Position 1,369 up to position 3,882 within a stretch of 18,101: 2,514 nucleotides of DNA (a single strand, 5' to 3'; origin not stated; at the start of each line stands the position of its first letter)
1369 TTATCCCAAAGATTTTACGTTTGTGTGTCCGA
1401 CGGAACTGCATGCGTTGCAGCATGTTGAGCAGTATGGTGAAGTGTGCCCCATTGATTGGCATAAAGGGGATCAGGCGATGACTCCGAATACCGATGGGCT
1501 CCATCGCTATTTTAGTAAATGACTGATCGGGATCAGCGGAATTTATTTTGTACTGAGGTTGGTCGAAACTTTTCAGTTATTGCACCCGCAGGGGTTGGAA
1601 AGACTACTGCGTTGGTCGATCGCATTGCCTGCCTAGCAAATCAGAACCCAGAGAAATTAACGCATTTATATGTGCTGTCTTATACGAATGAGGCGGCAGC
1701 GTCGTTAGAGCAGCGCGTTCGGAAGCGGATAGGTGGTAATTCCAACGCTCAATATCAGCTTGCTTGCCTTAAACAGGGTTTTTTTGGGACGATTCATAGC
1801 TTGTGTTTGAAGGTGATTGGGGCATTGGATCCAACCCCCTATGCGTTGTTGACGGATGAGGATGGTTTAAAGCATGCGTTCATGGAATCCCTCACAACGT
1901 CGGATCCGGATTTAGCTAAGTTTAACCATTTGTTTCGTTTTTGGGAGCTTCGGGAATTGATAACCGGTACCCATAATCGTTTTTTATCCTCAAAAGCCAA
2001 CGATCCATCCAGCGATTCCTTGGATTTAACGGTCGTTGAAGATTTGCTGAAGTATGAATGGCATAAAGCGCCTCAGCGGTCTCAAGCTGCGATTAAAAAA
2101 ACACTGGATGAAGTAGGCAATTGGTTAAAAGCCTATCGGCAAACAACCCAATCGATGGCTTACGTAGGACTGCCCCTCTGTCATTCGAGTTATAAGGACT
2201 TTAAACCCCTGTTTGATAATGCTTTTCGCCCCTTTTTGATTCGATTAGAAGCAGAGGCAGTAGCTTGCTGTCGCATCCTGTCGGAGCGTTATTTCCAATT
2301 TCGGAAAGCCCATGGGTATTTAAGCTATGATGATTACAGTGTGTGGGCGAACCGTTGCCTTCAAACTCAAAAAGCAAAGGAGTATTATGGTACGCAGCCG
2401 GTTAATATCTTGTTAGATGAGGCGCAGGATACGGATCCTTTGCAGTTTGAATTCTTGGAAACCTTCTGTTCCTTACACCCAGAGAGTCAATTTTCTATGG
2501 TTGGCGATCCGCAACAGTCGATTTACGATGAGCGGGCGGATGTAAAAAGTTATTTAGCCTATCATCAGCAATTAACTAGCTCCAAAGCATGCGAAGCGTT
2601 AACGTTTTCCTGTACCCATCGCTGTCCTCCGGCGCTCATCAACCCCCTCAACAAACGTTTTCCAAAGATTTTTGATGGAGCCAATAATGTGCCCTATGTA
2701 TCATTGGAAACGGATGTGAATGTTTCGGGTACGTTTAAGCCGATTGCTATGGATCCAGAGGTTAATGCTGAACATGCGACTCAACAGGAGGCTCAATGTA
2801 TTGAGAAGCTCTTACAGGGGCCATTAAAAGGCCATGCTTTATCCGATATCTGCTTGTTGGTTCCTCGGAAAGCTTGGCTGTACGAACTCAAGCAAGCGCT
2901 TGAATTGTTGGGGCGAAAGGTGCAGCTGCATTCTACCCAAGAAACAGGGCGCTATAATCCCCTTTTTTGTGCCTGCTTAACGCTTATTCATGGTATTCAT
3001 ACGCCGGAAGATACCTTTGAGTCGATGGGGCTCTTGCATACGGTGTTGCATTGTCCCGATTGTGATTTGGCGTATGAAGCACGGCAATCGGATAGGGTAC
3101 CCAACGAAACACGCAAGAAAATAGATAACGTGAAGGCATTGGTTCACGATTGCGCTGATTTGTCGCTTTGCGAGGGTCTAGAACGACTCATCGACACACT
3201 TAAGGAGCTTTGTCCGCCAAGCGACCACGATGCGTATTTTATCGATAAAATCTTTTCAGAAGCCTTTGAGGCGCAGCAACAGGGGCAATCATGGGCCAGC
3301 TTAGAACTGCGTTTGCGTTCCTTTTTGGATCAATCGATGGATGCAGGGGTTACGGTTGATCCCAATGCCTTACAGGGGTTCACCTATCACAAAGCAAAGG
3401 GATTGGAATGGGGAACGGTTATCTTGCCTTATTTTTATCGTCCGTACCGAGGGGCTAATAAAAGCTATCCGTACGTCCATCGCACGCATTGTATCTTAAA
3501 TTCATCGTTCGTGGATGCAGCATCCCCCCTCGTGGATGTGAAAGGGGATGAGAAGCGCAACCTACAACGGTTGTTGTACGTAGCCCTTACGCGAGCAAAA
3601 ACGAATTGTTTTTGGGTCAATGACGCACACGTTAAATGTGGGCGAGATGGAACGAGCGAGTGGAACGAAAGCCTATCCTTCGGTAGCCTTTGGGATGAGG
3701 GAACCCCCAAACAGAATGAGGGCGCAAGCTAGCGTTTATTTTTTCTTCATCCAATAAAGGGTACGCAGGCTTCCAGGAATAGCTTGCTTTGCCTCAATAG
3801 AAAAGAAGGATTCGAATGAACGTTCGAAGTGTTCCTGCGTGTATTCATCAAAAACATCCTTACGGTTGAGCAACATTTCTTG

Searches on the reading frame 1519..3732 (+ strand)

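Call 10: search_protein_families(library=ncbifam, proteins=[window:1519-3732:+])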
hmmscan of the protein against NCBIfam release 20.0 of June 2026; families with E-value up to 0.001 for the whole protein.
window:1519-3732:+ (737 aa): 13 families
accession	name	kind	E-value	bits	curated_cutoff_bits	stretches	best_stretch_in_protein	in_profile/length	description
TIGR02785.1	addA_Gpos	equivalog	1.5e-26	92.6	707.65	2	12-101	11-106/1234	helicase-exonuclease AddAB subunit AddA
TIGR00609.1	recB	equivalog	2e-26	92.4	696.05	2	297-394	375-463/1175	exodeoxyribonuclease V subunit beta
NF008128.0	PRK10876.1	equivalog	8.3e-17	60.1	1697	2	263-384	344-464/1181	exodeoxyribonuclease V subunit beta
TIGR01073.1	pcrA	equivalog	2.3e-16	59.4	911.2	2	19-100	21-93/725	DNA helicase PcrA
NF008743.0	PRK11773.1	equivalog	4.2e-16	58.5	965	2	6-99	14-97/720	DNA helicase II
TIGR01075.1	uvrD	equivalog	3.8e-15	55.2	1144.45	2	15-100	17-93/715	DNA helicase II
NF008276.0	PRK11054.1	equivalog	1.2e-14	53.8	543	2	19-76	213-267/684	DNA helicase IV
NF010485.0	PRK13909.1-2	equivalog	1.2e-14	53.6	650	1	256-462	290-492/909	RecB-like helicase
TIGR02784.1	addA_alphas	equivalog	2.1e-14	52.9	860.75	2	245-339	338-445/1138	double-strand break repair helicase AddA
TIGR01074.1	rep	equivalog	3.3e-14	52.1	951.45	2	20-100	19-91/668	DNA helicase Rep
NF008172.0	PRK10919.1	equivalog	2.3e-09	36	1168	0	257-341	170-253/673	DNA helicase Rep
NF041464.1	HelD_BACSU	equivalog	7.3e-09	34.1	419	1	293-369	546-618/779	RNA polymerase recycling motor HelD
NF010487.0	PRK13909.1-4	equivalog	7.4e-08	31.1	759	1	297-473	331-507/924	RecB-like helicase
